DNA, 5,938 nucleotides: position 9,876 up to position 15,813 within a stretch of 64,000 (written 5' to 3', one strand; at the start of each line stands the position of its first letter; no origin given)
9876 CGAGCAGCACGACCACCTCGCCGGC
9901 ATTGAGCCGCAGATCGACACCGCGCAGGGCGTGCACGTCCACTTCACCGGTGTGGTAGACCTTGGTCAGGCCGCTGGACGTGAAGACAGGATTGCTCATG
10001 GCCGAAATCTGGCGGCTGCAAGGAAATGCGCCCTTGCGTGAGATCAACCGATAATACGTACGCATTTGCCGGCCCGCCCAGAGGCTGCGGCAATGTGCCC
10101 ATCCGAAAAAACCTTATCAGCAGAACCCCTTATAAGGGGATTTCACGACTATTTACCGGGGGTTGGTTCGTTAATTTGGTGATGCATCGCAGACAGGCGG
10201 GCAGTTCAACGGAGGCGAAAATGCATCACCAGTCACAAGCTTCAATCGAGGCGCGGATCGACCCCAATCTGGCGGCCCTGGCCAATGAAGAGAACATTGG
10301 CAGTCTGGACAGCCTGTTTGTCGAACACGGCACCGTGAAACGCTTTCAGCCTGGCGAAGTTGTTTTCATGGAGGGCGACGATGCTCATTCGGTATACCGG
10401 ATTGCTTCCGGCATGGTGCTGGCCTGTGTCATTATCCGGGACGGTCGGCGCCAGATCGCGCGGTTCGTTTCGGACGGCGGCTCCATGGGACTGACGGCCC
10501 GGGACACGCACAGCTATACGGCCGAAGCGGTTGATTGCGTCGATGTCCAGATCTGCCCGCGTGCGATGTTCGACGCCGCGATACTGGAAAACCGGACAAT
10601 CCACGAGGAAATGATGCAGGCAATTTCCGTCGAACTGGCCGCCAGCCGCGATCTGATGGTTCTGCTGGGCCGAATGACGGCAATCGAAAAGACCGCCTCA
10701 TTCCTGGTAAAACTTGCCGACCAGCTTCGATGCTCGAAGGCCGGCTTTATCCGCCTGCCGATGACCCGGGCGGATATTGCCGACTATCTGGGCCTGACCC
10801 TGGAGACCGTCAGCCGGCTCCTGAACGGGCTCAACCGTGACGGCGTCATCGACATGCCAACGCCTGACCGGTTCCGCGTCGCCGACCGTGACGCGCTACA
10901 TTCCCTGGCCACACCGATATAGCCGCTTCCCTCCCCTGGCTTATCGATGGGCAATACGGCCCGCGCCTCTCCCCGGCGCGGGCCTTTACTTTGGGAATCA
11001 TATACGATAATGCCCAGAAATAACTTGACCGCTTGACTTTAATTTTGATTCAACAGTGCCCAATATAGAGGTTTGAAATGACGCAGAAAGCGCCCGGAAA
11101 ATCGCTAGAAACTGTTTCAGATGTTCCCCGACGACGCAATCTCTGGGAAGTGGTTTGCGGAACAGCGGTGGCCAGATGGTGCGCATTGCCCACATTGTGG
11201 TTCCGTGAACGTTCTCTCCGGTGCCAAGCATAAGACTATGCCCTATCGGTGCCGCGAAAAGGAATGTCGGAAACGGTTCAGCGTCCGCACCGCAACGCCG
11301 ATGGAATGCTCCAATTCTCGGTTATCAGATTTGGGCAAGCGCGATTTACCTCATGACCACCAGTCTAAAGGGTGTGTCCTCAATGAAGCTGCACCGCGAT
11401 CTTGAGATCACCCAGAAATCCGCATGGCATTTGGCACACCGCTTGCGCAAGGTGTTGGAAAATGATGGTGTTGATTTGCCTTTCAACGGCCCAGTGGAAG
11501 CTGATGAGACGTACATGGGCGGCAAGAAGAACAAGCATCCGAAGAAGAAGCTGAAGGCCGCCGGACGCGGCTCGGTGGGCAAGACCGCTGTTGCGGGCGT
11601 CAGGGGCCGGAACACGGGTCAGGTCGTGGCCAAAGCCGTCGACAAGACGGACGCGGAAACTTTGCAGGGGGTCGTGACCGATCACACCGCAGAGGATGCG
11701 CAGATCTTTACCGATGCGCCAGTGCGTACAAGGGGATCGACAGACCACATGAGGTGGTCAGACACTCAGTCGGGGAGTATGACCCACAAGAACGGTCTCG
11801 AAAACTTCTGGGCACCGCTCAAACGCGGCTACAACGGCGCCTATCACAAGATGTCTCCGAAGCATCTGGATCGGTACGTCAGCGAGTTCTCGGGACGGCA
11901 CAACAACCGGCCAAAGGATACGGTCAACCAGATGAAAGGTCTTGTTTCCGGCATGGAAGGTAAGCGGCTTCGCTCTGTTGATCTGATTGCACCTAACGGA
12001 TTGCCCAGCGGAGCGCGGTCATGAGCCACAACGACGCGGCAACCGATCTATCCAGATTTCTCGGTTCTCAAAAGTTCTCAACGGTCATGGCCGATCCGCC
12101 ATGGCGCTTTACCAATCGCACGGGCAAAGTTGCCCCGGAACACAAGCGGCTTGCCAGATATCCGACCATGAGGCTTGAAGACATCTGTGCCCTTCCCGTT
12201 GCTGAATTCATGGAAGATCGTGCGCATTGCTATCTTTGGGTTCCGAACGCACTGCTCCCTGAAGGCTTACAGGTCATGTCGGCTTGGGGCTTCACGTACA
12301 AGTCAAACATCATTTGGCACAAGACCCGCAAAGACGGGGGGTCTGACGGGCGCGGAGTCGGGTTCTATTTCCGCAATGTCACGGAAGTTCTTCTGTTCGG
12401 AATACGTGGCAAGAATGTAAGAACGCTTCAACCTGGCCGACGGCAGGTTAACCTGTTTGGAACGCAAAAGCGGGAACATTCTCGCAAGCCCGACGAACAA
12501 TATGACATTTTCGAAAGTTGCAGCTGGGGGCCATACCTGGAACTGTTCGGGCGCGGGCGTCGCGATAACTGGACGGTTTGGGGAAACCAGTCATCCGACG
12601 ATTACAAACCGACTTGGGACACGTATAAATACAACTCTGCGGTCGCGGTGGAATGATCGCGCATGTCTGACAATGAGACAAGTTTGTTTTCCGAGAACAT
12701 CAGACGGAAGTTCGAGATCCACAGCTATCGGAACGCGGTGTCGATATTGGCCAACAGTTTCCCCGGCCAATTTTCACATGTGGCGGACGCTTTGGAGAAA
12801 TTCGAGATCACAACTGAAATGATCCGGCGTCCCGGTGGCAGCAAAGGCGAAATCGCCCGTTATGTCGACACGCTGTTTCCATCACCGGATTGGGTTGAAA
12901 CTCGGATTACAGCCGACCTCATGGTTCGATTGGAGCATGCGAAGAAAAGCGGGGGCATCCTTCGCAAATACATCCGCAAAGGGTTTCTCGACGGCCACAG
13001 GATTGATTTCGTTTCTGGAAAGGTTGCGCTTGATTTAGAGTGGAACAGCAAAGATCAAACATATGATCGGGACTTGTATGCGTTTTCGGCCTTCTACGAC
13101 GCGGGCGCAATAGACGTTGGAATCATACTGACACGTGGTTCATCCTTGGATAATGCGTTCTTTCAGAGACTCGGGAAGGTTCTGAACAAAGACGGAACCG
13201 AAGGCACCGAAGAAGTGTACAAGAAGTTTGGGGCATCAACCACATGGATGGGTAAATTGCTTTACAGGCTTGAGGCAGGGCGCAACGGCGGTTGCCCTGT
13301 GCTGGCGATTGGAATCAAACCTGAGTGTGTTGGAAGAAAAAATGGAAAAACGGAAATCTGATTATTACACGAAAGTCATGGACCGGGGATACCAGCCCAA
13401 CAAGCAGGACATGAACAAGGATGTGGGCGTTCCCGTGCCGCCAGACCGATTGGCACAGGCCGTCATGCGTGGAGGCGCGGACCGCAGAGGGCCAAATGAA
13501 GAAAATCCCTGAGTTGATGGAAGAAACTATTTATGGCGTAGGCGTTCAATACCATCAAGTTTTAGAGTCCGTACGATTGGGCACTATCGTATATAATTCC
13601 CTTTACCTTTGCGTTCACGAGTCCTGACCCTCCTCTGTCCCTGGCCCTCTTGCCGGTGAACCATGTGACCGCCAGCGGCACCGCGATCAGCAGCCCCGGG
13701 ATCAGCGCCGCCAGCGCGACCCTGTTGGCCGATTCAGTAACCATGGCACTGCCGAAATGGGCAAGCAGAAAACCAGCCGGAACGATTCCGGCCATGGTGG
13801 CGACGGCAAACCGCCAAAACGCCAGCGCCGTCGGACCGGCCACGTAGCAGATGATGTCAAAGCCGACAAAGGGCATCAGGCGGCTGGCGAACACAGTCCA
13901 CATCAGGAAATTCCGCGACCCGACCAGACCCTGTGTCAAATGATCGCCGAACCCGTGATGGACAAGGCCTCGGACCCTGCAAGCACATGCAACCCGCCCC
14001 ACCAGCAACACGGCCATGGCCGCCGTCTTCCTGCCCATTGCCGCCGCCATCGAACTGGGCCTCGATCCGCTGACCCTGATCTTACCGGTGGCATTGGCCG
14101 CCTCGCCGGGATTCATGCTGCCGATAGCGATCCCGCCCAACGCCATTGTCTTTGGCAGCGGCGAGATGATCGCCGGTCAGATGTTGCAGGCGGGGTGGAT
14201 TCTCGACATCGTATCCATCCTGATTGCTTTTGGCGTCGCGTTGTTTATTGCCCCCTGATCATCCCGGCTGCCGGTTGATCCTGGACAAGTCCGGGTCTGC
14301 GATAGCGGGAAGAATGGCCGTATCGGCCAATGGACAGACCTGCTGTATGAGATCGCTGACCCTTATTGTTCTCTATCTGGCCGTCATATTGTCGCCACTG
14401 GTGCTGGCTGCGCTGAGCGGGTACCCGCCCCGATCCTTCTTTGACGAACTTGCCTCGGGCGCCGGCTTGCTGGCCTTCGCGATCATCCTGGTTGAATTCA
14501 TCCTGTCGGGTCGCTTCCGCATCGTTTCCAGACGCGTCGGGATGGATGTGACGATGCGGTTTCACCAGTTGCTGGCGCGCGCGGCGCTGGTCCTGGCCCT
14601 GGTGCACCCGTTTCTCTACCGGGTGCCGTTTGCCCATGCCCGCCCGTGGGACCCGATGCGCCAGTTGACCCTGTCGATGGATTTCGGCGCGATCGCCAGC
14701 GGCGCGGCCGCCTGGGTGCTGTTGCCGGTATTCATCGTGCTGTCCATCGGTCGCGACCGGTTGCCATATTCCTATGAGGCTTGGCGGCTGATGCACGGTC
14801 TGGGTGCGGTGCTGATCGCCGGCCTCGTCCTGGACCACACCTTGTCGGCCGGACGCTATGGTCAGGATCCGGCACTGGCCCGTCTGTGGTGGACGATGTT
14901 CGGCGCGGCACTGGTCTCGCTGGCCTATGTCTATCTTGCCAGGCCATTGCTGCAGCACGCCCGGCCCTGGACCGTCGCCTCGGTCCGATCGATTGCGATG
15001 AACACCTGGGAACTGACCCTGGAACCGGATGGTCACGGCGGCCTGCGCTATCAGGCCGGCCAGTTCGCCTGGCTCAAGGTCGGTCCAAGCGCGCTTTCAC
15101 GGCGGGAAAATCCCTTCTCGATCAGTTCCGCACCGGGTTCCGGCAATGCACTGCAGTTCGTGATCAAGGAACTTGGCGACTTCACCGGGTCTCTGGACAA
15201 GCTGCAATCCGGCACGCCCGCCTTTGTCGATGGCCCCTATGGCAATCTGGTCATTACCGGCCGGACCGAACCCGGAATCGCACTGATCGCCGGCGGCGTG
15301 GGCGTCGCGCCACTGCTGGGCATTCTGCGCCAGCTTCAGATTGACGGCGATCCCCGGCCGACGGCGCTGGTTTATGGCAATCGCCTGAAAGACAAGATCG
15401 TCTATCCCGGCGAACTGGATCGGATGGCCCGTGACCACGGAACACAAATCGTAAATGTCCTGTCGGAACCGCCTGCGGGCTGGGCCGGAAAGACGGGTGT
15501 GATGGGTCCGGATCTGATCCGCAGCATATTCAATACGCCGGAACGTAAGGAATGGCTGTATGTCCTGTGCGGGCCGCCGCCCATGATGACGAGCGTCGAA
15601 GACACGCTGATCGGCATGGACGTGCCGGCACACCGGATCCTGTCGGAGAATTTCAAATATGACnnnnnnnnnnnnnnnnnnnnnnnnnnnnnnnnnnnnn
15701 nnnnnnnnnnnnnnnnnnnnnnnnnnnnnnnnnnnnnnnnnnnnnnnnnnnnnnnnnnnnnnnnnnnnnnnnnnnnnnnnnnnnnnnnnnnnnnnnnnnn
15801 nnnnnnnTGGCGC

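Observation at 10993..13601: IS1595-family element carrying a complete Type II R-M system (MT-A70 methyltransferase + BamHI-like endonuclease) as passenger cargo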

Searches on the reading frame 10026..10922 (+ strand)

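Call 3: search_protein_families(library=pfam, proteins=[window:10026-10922:+], max_evalue=0.01)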
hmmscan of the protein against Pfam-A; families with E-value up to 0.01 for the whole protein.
window:10026-10922:+ (298 aa): 7 families
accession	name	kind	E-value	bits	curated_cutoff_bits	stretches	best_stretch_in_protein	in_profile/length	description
PF13545.12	HTH_Crp_2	-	9.7e-17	61.1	27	1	222-293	2-69/70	Crp-like helix-turn-helix domain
PF00325.26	Crp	-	1.6e-13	50.5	21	1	244-275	1-32/32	Bacterial regulatory proteins, crp family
PF00027.35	cNMP_binding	-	2e-11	44.1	27.5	1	105-186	2-86/89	Cyclic nucleotide-binding domain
PF12802.13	MarR_2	-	0.0032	18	27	1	245-276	18-51/61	MarR family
PF13384.12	HTH_23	-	0.007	16.6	24.6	0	246-276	18-48/50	Homeodomain-like domain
PF09339.16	HTH_IclR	-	0.0092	16.2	22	0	245-274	18-47/52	IclR helix-turn-helix domain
PF01381.28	HTH_3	-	0.0098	16.4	23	0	246-269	10-33/55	Helix-turn-helix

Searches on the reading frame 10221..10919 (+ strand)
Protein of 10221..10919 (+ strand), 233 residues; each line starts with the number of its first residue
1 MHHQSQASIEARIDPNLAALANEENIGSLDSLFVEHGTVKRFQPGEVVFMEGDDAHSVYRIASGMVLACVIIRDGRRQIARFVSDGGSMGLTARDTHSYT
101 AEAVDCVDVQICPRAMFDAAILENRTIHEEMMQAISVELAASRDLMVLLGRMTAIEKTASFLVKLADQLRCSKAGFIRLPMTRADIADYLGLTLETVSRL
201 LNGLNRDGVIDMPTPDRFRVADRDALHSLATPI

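Call 42: find_homologous_proteins(query=window:10221-10919:+, max_evalue=1e-20)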
Query window:10221-10919:+ (233 aa): 923 proteins with E <= 1e-20 among 1708 candidates; the best 120 are listed.
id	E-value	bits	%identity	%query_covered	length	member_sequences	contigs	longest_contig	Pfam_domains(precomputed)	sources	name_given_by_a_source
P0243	1.2e-144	497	99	100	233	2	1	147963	PF13545.13,PF00027.36,PF00325.27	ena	-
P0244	1.1e-93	331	66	100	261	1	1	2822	PF13545.13,PF00027.36,PF00325.27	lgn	-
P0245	2.8e-75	270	55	100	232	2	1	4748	PF13545.13,PF00027.36,PF00325.27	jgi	jgi:CRP/FNR family transcriptional regulator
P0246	1.1e-54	203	49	94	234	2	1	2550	PF13545.13,PF00027.36,PF00325.27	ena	-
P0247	7.6e-52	194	47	92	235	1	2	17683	PF13545.13,PF00027.36,PF00325.27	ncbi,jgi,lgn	-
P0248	1.2e-48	184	49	85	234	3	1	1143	PF13545.13,PF00027.36,PF00325.27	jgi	-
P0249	4.0e-41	159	49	81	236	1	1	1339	PF13545.13,PF00027.36,PF00325.27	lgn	-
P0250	7.2e-41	158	47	81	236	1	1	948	PF13545.13,PF00027.36,PF00325.27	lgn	-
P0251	3.1e-40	156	45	86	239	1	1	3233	PF13545.13,PF00027.36,PF00325.27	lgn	-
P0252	7.5e-40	155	47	76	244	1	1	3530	PF13545.13,PF00027.36,PF00325.27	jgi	jgi:CRP/FNR family transcriptional regulator, anaerobic regulatory protein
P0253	1.4e-39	154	40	97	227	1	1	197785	PF13545.13,PF00027.36,PF00325.27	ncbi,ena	-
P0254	1.7e-39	154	44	83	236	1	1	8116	PF13545.13,PF00027.36,PF00325.27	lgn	-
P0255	2.0e-39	153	45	85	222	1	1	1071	PF13545.13,PF00027.36,PF00325.27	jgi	jgi:CRP/FNR family transcriptional regulator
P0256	3.2e-39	153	43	99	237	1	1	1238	PF13545.13,PF00027.36,PF00325.27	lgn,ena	-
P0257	3.3e-39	153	46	81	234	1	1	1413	PF13545.13,PF00027.36,PF00325.27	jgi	jgi:CRP-like cAMP-binding protein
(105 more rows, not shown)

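Call 44: find_encoding_contigs(protein=P0243, flank=5000, max_places=3)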
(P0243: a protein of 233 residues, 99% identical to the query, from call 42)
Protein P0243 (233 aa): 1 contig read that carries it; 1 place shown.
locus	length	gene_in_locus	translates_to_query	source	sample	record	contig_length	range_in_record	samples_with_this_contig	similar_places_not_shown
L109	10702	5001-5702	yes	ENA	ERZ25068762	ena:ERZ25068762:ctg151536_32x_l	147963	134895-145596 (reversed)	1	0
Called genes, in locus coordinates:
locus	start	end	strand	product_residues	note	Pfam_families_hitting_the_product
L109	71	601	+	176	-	PF00582:Usp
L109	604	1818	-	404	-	PF25989:YknX_C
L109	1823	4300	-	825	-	PF12704:MacB_PCD (weak), PF02687:FtsX, PF12704:MacB_PCD (weak), PF02687:FtsX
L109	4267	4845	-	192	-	PF00005:ABC_tran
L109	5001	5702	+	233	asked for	PF00027:cNMP_binding, PF13545:HTH_Crp_2, PF00325:Crp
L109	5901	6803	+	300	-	PF12762:DDE_Tnp_IS1595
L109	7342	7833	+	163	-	PF00872:Transposase_mut (faint)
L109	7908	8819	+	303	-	-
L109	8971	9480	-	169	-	PF00353:HemolysinCabind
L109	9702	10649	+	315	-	-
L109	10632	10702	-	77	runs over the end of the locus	-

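Call 76: search_protein_families(library=pfam, proteins=[L109:7908-8816:+], max_evalue=0.001)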
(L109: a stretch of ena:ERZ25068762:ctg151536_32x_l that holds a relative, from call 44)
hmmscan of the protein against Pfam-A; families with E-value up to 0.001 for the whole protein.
L109:7908-8816:+ (303 aa): 0 families

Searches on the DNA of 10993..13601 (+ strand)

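Call 7: search_dna_similar(query=window:10993-13601:+, collection=plasmids, mode=distant, max_rows=30)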
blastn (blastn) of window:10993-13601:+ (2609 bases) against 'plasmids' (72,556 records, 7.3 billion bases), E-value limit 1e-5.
Records with a match: 16; places in all: 16; records where one place covers at least 80% of the query: 0.
Best place of each record, by identity: 60-80% 16.
By first word of the organism name: Rhizobium 3; Arthrobacter 2; Herbiconiux 2; Comamonas 1; Deinococcus 1; Agrobacterium 1; Xanthomonas 1; Roseivivax 1; Roseomonas 1; Roseovarius 1; and 2 more.
By predicted mobility (MOB-suite, as given by PLSDB): conjugative 10; non-mobilizable 6.
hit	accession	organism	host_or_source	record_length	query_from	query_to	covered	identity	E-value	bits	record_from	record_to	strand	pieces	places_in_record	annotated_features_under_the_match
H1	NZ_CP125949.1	Comamonas resistens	activated sludge,single strain culture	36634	1083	2107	23%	70.8%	2e-53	284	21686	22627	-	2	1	MT-A70 family methyltransferase | BglII/BstYI family type II restriction endonuclease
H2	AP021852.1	Deinococcus grandis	-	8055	1077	1635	21%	68.9%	6e-53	217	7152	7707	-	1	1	hypothetical protein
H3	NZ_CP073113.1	Rhizobium rhizogenes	Rosa sp.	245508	1093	1648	21%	69.0%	2e-53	219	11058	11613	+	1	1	MT-A70 family methyltransferase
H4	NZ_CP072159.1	Rhizobium sp. B230/85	Himalayan blackberry,cell culture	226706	1093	1648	21%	69.0%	2e-53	219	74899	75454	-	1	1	MT-A70 family methyltransferase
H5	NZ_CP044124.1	Rhizobium rhizogenes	Rosa sp.,culture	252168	1093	1648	21%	69.0%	2e-53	219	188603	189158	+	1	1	MT-A70 family methyltransferase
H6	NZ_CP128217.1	Agrobacterium fabrum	whole organism,plant root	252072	1093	1648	21%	69.0%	2e-53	219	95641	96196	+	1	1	MT-A70 family methyltransferase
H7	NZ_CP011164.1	Xanthomonas citri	Citrus x paradisi,cell culture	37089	1080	1597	20%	69.3%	6e-46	195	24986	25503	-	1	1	MT-A70 family methyltransferase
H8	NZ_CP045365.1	Roseivivax sp. THAF40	pure culture,Surface of a polyethylene ...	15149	1082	1514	17%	68.0%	8e-32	147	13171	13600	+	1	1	MT-A70 family methyltransferase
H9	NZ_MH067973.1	Arthrobacter sp.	-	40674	1088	1511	16%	69.0%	6e-34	155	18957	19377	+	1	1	MT-A70 family methyltransferase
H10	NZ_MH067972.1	Arthrobacter sp.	-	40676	1088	1511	16%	69.0%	6e-34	155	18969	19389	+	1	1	MT-A70 family methyltransferase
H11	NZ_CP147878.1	Roseomonas mucosa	cell culture,Styx glacier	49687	1230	1564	13%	69.6%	3e-31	145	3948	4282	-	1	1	MT-A70 family methyltransferase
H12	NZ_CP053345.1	Herbiconiux sp. SALV-R1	Salvia splendens,cell culture,flower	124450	1089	1408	12%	71.3%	8e-32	148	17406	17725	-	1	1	MT-A70 family methyltransferase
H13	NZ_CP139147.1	Herbiconiux sp. KACC 21604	single cell,Flower of Salvia splendens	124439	1089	1408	12%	71.3%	8e-32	148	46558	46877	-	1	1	MT-A70 family methyltransferase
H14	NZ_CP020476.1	Roseovarius mucosus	Skeletonema marinoi strain RO5AC,Cell ...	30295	1082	1393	12%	70.7%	8e-32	147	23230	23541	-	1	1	MT-A70 family methyltransferase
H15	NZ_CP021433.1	Yoonia vestfoldensis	Skeletonema marinoi strain RO5AC,Cell ...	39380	1082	1393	12%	70.7%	8e-32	147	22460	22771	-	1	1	MT-A70 family methyltransferase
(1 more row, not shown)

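Call 9: get_annotated_region(hit=H1, flank=4000)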
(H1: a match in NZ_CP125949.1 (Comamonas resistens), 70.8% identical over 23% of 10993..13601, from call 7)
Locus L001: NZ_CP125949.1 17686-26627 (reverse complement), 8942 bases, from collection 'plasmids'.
description: Comamonas resistens strain ZM22 plasmid pZM22-2, complete sequence
organism: Comamonas resistens (NCBI taxid 3046670)
taxonomy: Bacteria; Pseudomonadota; Betaproteobacteria; Burkholderiales; Comamonadaceae; Comamonas; Comamonas resistens
host: -; source: activated sludge,single strain culture; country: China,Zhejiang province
typing (MOB-suite, as given by PLSDB): non-mobilizable
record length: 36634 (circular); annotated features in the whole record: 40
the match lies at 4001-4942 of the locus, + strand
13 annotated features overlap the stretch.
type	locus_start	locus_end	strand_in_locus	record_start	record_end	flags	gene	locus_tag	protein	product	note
CDS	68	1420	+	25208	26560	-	mobQ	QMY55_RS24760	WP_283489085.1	MobQ family relaxase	-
CDS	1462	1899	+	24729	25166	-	-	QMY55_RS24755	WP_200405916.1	hypothetical protein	-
CDS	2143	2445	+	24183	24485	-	-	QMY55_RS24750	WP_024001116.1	hypothetical protein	-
CDS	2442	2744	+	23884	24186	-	-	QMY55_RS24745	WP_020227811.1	hypothetical protein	-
CDS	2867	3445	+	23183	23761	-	-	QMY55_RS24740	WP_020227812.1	recombinase family protein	GO:0006310 - DNA recombination [Evidence IEA]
CDS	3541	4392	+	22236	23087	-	-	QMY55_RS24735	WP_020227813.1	BglII/BstYI family type II restriction endonuclease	GO:0009307 - DNA restriction-modification system [Evidence IEA]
CDS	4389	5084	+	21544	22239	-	-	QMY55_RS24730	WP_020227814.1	MT-A70 family methyltransferase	-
CDS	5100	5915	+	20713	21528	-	-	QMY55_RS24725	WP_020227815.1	abortive infection family protein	-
CDS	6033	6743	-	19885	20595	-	-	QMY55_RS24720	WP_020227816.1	metallophosphoesterase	-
CDS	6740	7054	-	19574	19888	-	-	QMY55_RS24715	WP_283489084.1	hypothetical protein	-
CDS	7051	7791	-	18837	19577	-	-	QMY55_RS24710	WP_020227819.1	HAD domain-containing protein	-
CDS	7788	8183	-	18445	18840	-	-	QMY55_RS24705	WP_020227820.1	type II toxin-antitoxin system MqsA family antitoxin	-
CDS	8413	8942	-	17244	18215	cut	-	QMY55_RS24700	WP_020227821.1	HAD-IA family hydrolase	GO:0008152 - metabolic process [Evidence IEA]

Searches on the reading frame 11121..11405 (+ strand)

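Call 3: search_protein_families(library=pfam, proteins=[window:11121-11405:+], max_evalue=0.01)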
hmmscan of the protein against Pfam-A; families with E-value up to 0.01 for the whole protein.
window:11121-11405:+ (94 aa): 2 families
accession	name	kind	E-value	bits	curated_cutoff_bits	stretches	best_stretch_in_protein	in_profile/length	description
PF12760.12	Zn_ribbon_IS1595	-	9.9e-07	29.1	25.4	1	11-51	9-45/46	Transposase zinc-ribbon domain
PF24463.1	DUF7577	-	0.0072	16.4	28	0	20-30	2-12/27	Domain of unknown function (DUF7577)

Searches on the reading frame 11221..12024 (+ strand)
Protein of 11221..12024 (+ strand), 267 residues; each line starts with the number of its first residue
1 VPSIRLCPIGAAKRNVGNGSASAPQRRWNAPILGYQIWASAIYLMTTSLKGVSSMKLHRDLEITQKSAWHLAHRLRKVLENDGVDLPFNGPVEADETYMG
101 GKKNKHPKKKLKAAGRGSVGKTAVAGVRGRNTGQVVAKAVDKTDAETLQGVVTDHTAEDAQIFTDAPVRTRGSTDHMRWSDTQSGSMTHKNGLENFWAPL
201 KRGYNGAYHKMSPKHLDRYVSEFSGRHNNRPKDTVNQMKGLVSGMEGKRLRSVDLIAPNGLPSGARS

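Call 3: search_protein_families(library=pfam, proteins=[window:11221-12024:+], max_evalue=0.01)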
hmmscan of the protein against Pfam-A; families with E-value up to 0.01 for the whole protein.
window:11221-12024:+ (267 aa): 1 family
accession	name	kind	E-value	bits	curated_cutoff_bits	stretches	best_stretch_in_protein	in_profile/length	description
PF12762.13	DDE_Tnp_IS1595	-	2.4e-27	96.3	27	1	89-228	3-153/153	ISXO2-like transposase domain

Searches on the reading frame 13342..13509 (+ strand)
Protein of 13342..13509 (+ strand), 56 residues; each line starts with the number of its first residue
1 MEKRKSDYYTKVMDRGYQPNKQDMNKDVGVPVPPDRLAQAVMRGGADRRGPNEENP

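Call 61: search_protein_families(library=ncbifam, proteins=[window:13342-13509:+], max_evalue=0.01)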
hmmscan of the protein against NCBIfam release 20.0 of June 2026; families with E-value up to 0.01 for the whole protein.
window:13342-13509:+ (56 aa): 0 families

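Call 71: predict_structure(protein=window:13342-13509:+)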
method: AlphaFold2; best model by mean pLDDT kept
length: 56 residues; sequences in the alignment: 1
mean_pLDDT: 58.1   pTM: 0.18
mean pLDDT of the five models: 58.1, 57.1, 54.6, 54.4, 52.6
residues with pLDDT >= 90: 0; 70-90: 1; 50-70: 54; < 50: 1
segments of 3 or more residues with pLDDT < 50: none
pLDDT, mean of each block of 10 residues (from residue 1): 55 56 59 64 59 53
secondary structure, 60 per line:
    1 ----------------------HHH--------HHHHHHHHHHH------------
elements in order: H34-44

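Call 72: search_protein_representatives(protein=window:13342-13509:+)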
Query: 56 residues. Proteins with E-value up to 0.001 (for the whole library): 18; up to 1e-10: 1; up to 1e-30: 0. The best 18 are listed.
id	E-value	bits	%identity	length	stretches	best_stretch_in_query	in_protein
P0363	3.9e-12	61.5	40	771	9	13-42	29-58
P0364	2.0e-09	53.1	57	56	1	4-49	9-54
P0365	5.8e-09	51.6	60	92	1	3-49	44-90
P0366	6.8e-09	51.4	62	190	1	14-53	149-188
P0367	7.7e-08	48.1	29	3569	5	10-50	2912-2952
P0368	1.6e-07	47.1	63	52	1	12-49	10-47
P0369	6.5e-07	45.2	62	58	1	6-49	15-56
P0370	1.3e-06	44.3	61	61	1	14-54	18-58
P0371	6.6e-06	42.1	41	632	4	4-25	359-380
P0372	8.2e-06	41.8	50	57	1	7-50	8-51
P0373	1.5e-05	40.9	58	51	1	16-53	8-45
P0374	1.7e-05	40.8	54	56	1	3-50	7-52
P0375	1.9e-05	40.6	51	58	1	5-49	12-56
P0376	8.5e-05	38.6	45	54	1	9-52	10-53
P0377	1.6e-04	37.7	91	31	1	1-22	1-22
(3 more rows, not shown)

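Call 77: search_protein_families(library=padloc, proteins=[window:13342-13509:+], max_evalue=0.001)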
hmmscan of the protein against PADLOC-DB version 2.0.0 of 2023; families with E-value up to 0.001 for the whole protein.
window:13342-13509:+ (56 aa): 0 families

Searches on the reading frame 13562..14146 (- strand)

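Call 3: search_protein_families(library=pfam, proteins=[window:13562-14146:-], max_evalue=0.01)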
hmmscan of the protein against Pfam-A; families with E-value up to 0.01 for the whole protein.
window:13562-14146:- (194 aa): 1 family
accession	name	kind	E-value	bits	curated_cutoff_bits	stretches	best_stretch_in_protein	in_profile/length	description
PF09335.16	VTT_dom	-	2.5e-10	41.3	33.9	1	32-133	20-122/123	VTT domain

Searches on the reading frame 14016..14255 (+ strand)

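Call 76: search_protein_families(library=pfam, proteins=[window:14016-14255:+], max_evalue=0.001)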
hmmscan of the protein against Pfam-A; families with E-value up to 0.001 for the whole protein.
window:14016-14255:+ (80 aa): 1 family
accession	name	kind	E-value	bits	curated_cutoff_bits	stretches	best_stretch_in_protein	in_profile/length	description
PF00939.25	Na_sulph_symp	-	4.8e-09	36.2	27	1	3-75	386-462/472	Sodium:sulfate symporter transmembrane region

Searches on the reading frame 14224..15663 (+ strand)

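Call 76: search_protein_families(library=pfam, proteins=[window:14224-15663:+], max_evalue=0.001)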
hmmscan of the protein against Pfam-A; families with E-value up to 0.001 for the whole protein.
window:14224-15663:+ (480 aa): 3 families
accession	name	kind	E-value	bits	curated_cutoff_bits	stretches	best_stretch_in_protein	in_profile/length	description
PF00175.26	NAD_binding_1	-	1.4e-20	74.4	22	1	354-459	1-108/109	Oxidoreductase NAD-binding domain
PF01794.25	Ferric_reduct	-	1.4e-16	61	28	1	80-201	1-120/121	Ferric reductase like transmembrane component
PF08022.18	FAD_binding_8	-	8.2e-06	26.3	22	1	252-340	7-106/109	FAD-binding domain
